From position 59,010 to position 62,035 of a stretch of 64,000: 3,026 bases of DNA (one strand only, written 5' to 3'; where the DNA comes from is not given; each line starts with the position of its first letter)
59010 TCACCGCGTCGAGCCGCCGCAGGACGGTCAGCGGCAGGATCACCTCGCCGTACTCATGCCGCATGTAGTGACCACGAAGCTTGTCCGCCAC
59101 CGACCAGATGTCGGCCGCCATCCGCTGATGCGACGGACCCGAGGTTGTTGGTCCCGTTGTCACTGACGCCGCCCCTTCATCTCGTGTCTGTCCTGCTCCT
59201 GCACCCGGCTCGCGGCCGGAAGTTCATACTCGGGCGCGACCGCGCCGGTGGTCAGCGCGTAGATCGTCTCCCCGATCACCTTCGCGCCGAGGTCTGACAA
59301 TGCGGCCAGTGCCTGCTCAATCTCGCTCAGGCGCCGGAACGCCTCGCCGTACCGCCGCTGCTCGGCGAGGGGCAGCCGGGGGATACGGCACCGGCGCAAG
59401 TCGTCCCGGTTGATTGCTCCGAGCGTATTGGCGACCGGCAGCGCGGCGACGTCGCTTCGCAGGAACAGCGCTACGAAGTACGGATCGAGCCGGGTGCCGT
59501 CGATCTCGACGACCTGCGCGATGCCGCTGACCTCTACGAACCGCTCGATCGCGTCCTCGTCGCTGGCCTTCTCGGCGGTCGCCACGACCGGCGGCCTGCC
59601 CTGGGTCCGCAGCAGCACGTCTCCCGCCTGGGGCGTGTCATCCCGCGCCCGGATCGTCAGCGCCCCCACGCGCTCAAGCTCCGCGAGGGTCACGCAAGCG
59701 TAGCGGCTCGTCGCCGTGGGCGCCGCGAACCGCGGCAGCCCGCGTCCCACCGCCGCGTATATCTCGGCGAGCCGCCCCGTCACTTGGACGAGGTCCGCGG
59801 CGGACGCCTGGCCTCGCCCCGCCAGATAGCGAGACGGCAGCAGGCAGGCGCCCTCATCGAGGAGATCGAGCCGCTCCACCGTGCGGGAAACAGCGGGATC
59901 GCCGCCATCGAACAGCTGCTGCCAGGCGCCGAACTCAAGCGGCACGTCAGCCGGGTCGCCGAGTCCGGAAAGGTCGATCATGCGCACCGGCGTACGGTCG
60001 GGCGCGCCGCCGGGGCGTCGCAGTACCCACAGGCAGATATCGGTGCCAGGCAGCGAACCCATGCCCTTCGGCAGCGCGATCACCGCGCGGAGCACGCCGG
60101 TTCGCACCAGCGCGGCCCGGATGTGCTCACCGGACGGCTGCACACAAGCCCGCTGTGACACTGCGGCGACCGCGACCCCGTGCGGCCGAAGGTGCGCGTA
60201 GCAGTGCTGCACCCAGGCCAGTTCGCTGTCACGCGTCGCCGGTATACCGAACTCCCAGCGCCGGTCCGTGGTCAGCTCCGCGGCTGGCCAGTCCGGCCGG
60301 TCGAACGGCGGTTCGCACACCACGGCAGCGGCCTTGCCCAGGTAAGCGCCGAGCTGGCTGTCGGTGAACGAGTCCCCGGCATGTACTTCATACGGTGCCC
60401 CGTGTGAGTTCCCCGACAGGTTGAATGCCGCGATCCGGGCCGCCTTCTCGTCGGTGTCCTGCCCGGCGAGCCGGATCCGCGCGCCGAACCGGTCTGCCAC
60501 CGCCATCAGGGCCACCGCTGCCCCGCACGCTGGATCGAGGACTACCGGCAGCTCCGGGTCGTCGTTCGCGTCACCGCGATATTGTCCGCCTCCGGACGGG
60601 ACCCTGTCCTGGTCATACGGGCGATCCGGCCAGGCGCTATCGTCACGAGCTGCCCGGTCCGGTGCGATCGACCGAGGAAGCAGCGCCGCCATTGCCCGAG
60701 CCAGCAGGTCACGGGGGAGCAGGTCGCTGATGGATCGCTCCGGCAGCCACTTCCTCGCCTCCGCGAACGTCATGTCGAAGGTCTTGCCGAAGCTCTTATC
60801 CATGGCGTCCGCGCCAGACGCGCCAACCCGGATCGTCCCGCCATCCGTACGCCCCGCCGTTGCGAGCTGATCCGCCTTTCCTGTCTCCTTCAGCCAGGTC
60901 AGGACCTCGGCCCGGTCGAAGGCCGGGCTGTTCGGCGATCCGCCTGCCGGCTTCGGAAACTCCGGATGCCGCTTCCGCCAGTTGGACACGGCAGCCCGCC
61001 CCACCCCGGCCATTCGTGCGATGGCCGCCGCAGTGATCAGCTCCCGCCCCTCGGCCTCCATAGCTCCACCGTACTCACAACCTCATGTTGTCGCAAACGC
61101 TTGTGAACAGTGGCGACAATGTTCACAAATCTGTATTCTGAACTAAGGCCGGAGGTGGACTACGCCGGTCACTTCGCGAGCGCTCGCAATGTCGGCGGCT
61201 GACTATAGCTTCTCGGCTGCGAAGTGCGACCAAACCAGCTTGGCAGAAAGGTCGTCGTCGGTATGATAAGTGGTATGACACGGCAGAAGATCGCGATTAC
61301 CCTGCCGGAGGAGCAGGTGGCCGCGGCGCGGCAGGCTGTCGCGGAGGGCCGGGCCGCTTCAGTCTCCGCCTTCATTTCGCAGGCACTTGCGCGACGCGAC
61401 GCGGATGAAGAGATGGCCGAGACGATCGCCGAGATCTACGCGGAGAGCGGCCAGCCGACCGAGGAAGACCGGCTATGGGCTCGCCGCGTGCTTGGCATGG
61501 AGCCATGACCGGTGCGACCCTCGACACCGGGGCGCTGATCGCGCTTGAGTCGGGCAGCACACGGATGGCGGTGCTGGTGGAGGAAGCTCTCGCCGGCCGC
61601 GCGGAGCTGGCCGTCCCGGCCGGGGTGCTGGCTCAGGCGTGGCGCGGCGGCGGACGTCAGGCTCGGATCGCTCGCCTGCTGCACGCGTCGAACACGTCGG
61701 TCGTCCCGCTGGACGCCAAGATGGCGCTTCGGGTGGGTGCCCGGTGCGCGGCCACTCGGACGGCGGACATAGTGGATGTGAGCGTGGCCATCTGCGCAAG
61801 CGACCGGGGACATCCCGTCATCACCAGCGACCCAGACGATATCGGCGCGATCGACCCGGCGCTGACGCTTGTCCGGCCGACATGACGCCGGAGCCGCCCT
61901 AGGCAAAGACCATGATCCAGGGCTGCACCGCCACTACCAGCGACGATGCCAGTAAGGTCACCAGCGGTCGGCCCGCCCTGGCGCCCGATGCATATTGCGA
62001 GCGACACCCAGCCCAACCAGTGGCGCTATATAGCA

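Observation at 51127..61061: Five-gene operon coupling a type I R-M module to an HTH-methylase-TRD paralog and a cytosolic Ser/Thr kinase with a TPR tail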

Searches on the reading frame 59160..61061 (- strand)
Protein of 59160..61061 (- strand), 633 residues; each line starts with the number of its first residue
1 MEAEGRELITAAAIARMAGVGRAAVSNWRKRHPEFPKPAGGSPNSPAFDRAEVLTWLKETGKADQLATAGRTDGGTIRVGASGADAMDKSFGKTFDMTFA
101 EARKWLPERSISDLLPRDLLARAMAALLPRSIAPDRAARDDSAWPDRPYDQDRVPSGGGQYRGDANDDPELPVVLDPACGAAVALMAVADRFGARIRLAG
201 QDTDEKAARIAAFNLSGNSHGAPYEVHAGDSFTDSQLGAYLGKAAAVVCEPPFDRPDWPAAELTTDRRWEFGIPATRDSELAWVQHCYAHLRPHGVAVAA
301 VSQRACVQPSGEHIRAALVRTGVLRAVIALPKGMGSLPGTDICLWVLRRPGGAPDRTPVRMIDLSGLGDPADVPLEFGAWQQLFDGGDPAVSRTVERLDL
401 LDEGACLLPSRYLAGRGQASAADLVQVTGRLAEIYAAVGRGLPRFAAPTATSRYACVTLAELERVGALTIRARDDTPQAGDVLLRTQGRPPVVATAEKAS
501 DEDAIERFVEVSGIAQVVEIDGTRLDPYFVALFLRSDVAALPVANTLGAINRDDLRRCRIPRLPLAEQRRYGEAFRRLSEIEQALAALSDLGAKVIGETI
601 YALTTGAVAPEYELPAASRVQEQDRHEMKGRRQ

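Call 3: search_protein_families(library=pfam, proteins=[window:59160-61061:-], max_evalue=0.01)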
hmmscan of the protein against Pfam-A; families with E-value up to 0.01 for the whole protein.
window:59160-61061:- (633 aa): 1 family
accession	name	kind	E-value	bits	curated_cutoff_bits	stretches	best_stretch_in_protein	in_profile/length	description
PF02384.22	N6_Mtase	-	3.7e-22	79.5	20.4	1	173-366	49-248/311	N-6 DNA Methylase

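Call 6: search_protein_families(library=padloc, proteins=[window:59160-61061:-], max_evalue=0.001)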
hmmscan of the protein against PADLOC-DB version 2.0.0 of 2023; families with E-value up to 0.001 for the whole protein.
window:59160-61061:- (633 aa): 15 families
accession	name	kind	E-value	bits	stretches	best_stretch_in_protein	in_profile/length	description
PDLC03037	MTase_I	-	1.2e-61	206.9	3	173-366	205-395/751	Type I methyltransferase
PDLC04134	mad2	-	2e-18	64.5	1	172-370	293-465/492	mads_2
PDLC03019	MTase_I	-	4.2e-16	56.4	1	174-348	193-373/932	Type I methyltransferase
PDLC03027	MTase_I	-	1.6e-12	44.8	1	172-365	184-382/810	Type I methyltransferase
PDLC03240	MTase_II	-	1.1e-10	39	1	173-335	206-368/511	Type II methyltransferase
PDLC03035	MTase_I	-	1e-09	35.5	1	169-347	193-385/653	Type I methyltransferase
PDLC03032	MTase_I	-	2.3e-08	30.5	1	166-363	180-382/1001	Type I methyltransferase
PDLC03026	MTase_I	-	2.8e-07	28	1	194-334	204-340/487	Type I methyltransferase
PDLC03022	MTase_I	-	3e-07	27.2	1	245-349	301-406/857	Type I methyltransferase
PDLC03033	MTase_I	-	2.1e-06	25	1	174-369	229-437/541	Type I methyltransferase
PDLC03021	MTase_I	-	8e-05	19.6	1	197-333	227-360/491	Type I methyltransferase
PDLC03226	MTase_II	-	0.00011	19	1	173-319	46-204/579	Type II methyltransferase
PDLC03069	Specificity_I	-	0.00031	17.9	1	475-586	254-365/387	Type I specificity subunit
PDLC03029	MTase_I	-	0.00033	17.2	1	174-365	210-419/661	Type I methyltransferase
PDLC04133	mad1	-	0.00062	18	0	6-38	3-36/60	mads_1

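Call 33: find_homologous_proteins(query=window:59160-61061:-, max_evalue=1e-10)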
Query window:59160-61061:- (633 aa): 2295 proteins with E <= 1e-10 among 8000 candidates; the best 120 are listed.
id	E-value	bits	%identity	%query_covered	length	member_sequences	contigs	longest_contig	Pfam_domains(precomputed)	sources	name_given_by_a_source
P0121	0.0e+0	1408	100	100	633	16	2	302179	PF02384.23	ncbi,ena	-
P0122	0.0e+0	1306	94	100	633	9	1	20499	PF02384.23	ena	-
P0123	0.0e+0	1287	92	100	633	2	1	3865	PF02384.23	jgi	-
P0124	0.0e+0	1276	92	100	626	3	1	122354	PF02384.23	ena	-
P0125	0.0e+0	1275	91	100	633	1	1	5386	PF02384.23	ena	-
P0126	0.0e+0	1269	92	100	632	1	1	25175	PF02384.23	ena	-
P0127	0.0e+0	1251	91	99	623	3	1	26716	PF02384.23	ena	-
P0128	0.0e+0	1247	88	100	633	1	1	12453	PF02384.23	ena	-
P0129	0.0e+0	1247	91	98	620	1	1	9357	PF02384.23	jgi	jgi:hypothetical protein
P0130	0.0e+0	1240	90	100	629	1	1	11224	PF02384.23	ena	-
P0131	0.0e+0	1240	88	100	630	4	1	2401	PF02384.23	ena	-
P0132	0.0e+0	1231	89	100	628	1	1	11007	PF02384.23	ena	-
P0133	0.0e+0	1230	90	99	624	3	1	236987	PF02384.23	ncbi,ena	-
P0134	0.0e+0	1204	87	100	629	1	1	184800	PF02384.23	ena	-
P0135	0.0e+0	1196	85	100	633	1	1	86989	PF02384.23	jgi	jgi:predicted DNA-binding transcriptional regulator AlpA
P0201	2.0e-230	785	61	99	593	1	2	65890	PF02384.23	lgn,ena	-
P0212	2.0e-228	778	64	97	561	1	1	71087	PF02384.23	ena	-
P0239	3.1e-225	768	64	96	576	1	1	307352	PF02384.23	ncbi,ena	-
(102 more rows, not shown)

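Call 34: search_protein_families(library=ncbifam, proteins=[window:59160-61061:-], max_evalue=0.001)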
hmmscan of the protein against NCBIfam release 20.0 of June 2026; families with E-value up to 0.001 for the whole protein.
window:59160-61061:- (633 aa): 0 families

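Call 49: find_encoding_contigs(protein=P0239, flank=10000, max_places=1)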
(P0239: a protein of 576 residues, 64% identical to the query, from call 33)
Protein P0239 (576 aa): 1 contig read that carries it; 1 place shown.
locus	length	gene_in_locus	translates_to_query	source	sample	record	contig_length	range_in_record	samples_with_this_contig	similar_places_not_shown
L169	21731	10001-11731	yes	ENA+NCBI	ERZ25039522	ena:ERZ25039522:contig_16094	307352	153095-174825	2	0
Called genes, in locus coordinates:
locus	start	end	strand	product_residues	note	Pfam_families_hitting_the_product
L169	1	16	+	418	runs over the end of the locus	PF05147:LANC_like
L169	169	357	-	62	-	-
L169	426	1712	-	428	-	PF02403:Seryl_tRNA_N, PF00587:tRNA-synt_2b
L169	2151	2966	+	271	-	-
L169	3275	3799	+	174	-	-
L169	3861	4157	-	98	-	PF13580:SIS_2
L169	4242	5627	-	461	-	PF00132:Hexapep (faint), PF00657:Lipase_GDSL (weak), PF13472:Lipase_GDSL_2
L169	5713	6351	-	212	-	PF16861:Carbam_trans_C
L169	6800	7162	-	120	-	-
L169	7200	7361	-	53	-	PF04149:DUF397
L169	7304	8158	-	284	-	PF13560:HTH_31, PF01381:HTH_3, PF19054:DUF5753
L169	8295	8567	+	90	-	-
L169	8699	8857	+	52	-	-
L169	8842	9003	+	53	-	-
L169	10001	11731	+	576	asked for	PF02384:N6_Mtase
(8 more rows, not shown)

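Call 50: find_encoding_contigs(protein=P0212, flank=10000, max_places=1)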
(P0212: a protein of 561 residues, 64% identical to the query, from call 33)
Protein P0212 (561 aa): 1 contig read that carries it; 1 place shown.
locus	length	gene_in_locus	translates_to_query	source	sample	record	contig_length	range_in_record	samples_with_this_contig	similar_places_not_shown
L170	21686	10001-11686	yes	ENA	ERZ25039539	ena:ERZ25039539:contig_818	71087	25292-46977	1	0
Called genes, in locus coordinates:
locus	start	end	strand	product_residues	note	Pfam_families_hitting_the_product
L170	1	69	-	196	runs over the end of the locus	-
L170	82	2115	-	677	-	PF12770:CHAT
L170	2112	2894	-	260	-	-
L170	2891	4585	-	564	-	PF07504:FTP (weak), PF01447:Peptidase_M4, PF02868:Peptidase_M4_C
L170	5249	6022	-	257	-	PF01026:TatD_DNase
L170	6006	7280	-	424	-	PF06508:QueC (faint)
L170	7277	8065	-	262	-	-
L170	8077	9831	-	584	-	PF07693:KAP_NTPase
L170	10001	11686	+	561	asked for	PF02384:N6_Mtase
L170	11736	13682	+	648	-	PF12161:HsdM_N, PF02384:N6_Mtase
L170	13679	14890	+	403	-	-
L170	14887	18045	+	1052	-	PF04313:HSDR_N, PF04851:ResIII, PF18766:SWI2_SNF2, PF22679:T1R_D3-like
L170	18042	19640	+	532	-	PF00069:Pkinase, PF07714:PK_Tyr_Ser-Thr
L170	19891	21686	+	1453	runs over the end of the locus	PF08751:TrwC, PF13245:AAA_19, PF13604:AAA_30, PF22232:TraI_hel_assoc_N (faint)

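Call 51: find_encoding_contigs(protein=P0201, flank=10000, max_places=1)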
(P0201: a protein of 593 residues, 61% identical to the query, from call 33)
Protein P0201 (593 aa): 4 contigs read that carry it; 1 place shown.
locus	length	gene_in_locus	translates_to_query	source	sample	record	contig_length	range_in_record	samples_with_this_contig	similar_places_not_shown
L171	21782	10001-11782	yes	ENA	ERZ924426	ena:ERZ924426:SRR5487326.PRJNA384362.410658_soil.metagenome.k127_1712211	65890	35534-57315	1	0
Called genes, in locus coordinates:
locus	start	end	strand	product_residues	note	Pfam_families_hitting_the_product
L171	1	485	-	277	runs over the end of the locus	PF01464:SLT, PF13406:SLT_2 (weak)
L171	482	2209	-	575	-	PF02534:T4SS-DNA_transf (faint), PF12696:TraG-D_C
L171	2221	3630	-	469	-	-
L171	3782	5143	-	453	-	-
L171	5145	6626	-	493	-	PF19590:TrbL_3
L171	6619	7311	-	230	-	PF26526:DUF8175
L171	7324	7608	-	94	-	-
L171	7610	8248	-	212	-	-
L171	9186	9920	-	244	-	PF19614:DUF6119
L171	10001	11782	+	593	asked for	PF02384:N6_Mtase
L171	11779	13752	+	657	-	PF12161:HsdM_N, PF02384:N6_Mtase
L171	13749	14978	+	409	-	PF01420:Methylase_S (faint)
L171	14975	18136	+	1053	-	PF04313:HSDR_N, PF00270:DEAD (weak), PF04851:ResIII, PF18766:SWI2_SNF2, PF22679:T1R_D3-like (weak)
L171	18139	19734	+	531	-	PF00069:Pkinase, PF07714:PK_Tyr_Ser-Thr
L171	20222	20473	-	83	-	-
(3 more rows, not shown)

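Call 60: search_solved_structures(query=A3, max_evalue=0.01, show_alignments=1)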
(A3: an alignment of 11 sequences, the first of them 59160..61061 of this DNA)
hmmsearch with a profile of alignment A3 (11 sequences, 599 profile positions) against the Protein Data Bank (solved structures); distinct sequences matched with E-value up to 0.01: 5.
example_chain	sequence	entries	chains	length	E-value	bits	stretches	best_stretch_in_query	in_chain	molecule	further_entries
7vru_A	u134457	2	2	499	9.1e-17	63.8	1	125-386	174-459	Site-specific DNA-methyltransferase (adenine-specific)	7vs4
3khk_A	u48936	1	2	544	1.5e-14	56.5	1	164-342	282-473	Type I restriction-modification system methylation subunit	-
3lkd_A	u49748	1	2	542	3.1e-08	35.6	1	146-408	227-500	Type I restriction-modification system methyltransferase subunit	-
7vru_B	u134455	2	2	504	4.4e-08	35.1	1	144-328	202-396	Site-specific DNA-methyltransferase (adenine-specific)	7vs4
7qw5_A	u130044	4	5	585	0.0017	20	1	138-291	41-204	Modification methylase BseCI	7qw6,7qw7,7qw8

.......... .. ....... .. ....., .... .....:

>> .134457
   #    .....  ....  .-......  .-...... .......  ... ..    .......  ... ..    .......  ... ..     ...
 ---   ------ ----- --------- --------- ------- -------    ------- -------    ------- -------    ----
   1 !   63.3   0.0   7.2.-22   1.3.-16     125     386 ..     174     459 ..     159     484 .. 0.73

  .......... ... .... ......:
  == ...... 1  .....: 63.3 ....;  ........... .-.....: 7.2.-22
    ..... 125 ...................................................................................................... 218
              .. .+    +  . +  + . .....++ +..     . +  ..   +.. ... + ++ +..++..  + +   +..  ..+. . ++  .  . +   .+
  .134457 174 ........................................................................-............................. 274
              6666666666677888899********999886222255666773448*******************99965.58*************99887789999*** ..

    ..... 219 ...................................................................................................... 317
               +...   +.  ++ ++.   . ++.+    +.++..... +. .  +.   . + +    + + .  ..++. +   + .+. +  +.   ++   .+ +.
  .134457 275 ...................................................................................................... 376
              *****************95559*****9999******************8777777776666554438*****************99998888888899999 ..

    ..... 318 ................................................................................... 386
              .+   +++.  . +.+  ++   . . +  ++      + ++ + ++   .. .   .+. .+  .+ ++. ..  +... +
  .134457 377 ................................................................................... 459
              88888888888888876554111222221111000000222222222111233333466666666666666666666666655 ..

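Call 77: predict_structure(alignment_id=A6)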
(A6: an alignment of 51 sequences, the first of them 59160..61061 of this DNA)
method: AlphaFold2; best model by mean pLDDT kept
length: 633 residues; sequences in the alignment: 51
mean_pLDDT: 72.1   pTM: 0.49
mean pLDDT of the five models: 72.1, 68.8, 68.4, 65.0, 62.4
residues with pLDDT >= 90: 104; 70-90: 310; 50-70: 93; < 50: 126
segments of 3 or more residues with pLDDT < 50: 1-4, 68-109, 137-169, 260-267, 270-272, 416-418, 498-507, 613-633
pLDDT, mean of each block of 10 residues (from residue 1): 59 64 66 81 76 80 54 30 31 38 41 80 94 60 32 32 35 90 93 93 83 87 86 77 92 65 46 61 86 94 86 84 93 79 93 85 87 89 78 86 74 58 77 80 69 78 91 77 78 67 46 79 90 81 64 88 87 83 80 79 68 49 45 38
secondary structure, 60 per line:
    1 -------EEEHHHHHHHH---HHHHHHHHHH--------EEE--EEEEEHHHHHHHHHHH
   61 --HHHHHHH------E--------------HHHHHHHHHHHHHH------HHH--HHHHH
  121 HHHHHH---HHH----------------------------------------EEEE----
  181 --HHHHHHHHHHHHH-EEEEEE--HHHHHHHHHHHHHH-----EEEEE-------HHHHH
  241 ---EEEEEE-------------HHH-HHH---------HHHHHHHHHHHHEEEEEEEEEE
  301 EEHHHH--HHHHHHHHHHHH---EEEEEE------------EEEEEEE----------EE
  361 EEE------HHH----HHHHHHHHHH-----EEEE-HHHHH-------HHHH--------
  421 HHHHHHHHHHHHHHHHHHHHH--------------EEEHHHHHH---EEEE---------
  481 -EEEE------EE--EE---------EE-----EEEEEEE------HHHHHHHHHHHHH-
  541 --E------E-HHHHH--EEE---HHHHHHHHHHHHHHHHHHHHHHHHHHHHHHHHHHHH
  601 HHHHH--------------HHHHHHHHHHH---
elements in order: E8-10 H11-18 H22-31 E40-42 E45-49 H50-60 H63-69 H91-104 H116-126 E173-176 H183-195 E197-202 H205-218 E224-228 H236-240 E244-249 H279-290 E291-302 H303-306 H309-320 E324-329 E342-348 E359-363 H377-386 E392-395 H397-401 H409-412 H421-441 E456-458 H459-464 E468-471 E482-485 E514-520 H527-539 H552-556 E559-561 H565-605 H620-630

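Call 80: fold_search(model_id=the predicted structure, library=pdb)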
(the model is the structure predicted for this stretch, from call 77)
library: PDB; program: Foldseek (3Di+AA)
matches with E <= 10: 1842; with E <= 0.001: 865
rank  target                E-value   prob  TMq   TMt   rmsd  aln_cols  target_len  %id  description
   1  7eew_A                6.0e-18  1.00  0.33  0.34  24.3       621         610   15  Crystal structure of the intact MTase from Vibrio vulnificus YJ016 in complex with the DNA-mimicking Ocr protein and t (released 2022-03-23)
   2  7vs4_A                1.3e-15  1.00  0.37  0.46  12.6       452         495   16  Crystal structure of PacII_M1M2S-DNA(m6A)-SAH complex (released 2022-11-30)
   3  7vru_B                4.6e-14  1.00  0.36  0.45  16.4       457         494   14  Crystal structure of PacII_M1M2S-DNA-SAH complex (released 2022-11-30)
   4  7vru_A                1.0e-13  1.00  0.37  0.46  12.7       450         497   16  Crystal structure of PacII_M1M2S-DNA-SAH complex (released 2022-11-30)
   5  7vs4_B                2.6e-13  1.00  0.36  0.45  16.2       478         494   14  Crystal structure of PacII_M1M2S-DNA(m6A)-SAH complex (released 2022-11-30)
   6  3lkd_A                5.9e-13  1.00  0.36  0.48   6.0       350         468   17  Crystal Structure of the type I restriction-modification system methyltransferase subunit from Streptococcus thermophi (released 2010-02-09)
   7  3khk_A                8.8e-13  1.00  0.32  0.41   5.0       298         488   21  Crystal structure of type-I restriction-modification system methylation subunit (MM_0429) from Methanosarchina mazei. (released 2010-01-19)
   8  3lkd_B                1.2e-12  1.00  0.35  0.46  10.1       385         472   16  Crystal Structure of the type I restriction-modification system methyltransferase subunit from Streptococcus thermophi (released 2010-02-09)
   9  3khk_B                1.8e-12  1.00  0.33  0.42   4.9       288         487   22  Crystal structure of type-I restriction-modification system methylation subunit (MM_0429) from Methanosarchina mazei. (released 2010-01-19)
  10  2okc_A                4.0e-12  1.00  0.34  0.49   8.9       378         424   16  Crystal structure of Type I restriction enzyme StySJI M protein (NP_813429.1) from Bacteroides thetaiotaomicron VPI-54 (released 2007-01-30)
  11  2f8l                  3.4e-11  1.00  0.29  0.53  11.8       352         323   13  Crystal structure of a putative class i s-adenosylmethionine-dependent methyltransferase (lmo1582) from listeria monocyt (released 2006-01-17)
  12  7rfn_C                3.6e-11  1.00  0.32  0.37  14.1       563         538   10  CamA Adenine Methyltransferase Complexed to Cognate Substrate DNA and Inhibitor SGC8158 (released 2021-09-15)
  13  2y7c_B                5.2e-11  1.00  0.34  0.39  15.6       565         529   15  Atomic model of the Ocr-bound methylase complex from the Type I restriction-modification enzyme EcoKI (M2S1). Based on (released 2011-02-09)
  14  2okc_B                5.5e-11  1.00  0.33  0.48   8.7       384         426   16  Crystal structure of Type I restriction enzyme StySJI M protein (NP_813429.1) from Bacteroides thetaiotaomicron VPI-54 (released 2007-01-30)
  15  2ar0_A                5.5e-11  1.00  0.28  0.35  16.7       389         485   15  Crystal structure of Type I restriction enzyme EcoKI M protein (EC 2.1.1.72) (M.EcoKI) (released 2005-08-30)
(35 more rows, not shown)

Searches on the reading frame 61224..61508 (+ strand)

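Call 34: search_protein_families(library=ncbifam, proteins=[window:61224-61508:+], max_evalue=0.001)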
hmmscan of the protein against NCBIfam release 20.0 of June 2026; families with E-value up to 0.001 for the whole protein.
window:61224-61508:+ (94 aa): 1 family
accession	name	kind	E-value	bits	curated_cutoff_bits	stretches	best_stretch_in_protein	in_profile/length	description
NF041551.1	YlcI_YnfO_N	subfamily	0.001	19.1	30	0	19-57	1-37/42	YlcI/YnfO family protein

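Call 91: search_protein_families(library=pfam, proteins=[window:61224-61508:+], max_evalue=0.01)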
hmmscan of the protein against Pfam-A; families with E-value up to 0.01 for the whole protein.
window:61224-61508:+ (94 aa): 1 family
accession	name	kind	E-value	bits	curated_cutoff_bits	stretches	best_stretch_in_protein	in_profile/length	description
PF01402.27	RHH_1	-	0.0047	17.3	20.5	0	25-57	4-35/39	Ribbon-helix-helix protein, copG family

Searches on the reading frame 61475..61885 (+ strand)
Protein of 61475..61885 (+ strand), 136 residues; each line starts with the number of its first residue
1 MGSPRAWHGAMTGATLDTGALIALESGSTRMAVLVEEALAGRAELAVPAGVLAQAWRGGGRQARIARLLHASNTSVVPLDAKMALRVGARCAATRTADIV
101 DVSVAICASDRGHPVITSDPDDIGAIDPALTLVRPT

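Call 34: search_protein_families(library=ncbifam, proteins=[window:61475-61885:+], max_evalue=0.001)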
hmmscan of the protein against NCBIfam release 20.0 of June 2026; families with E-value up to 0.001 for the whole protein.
window:61475-61885:+ (136 aa): 0 families

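Call 91: search_protein_families(library=pfam, proteins=[window:61475-61885:+], max_evalue=0.01)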
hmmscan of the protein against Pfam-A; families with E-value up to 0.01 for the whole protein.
window:61475-61885:+ (136 aa): 1 family
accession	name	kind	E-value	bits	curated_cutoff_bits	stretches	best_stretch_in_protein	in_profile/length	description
PF01850.27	PIN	-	6.2e-06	27.3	23.6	1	16-121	3-113/120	PIN domain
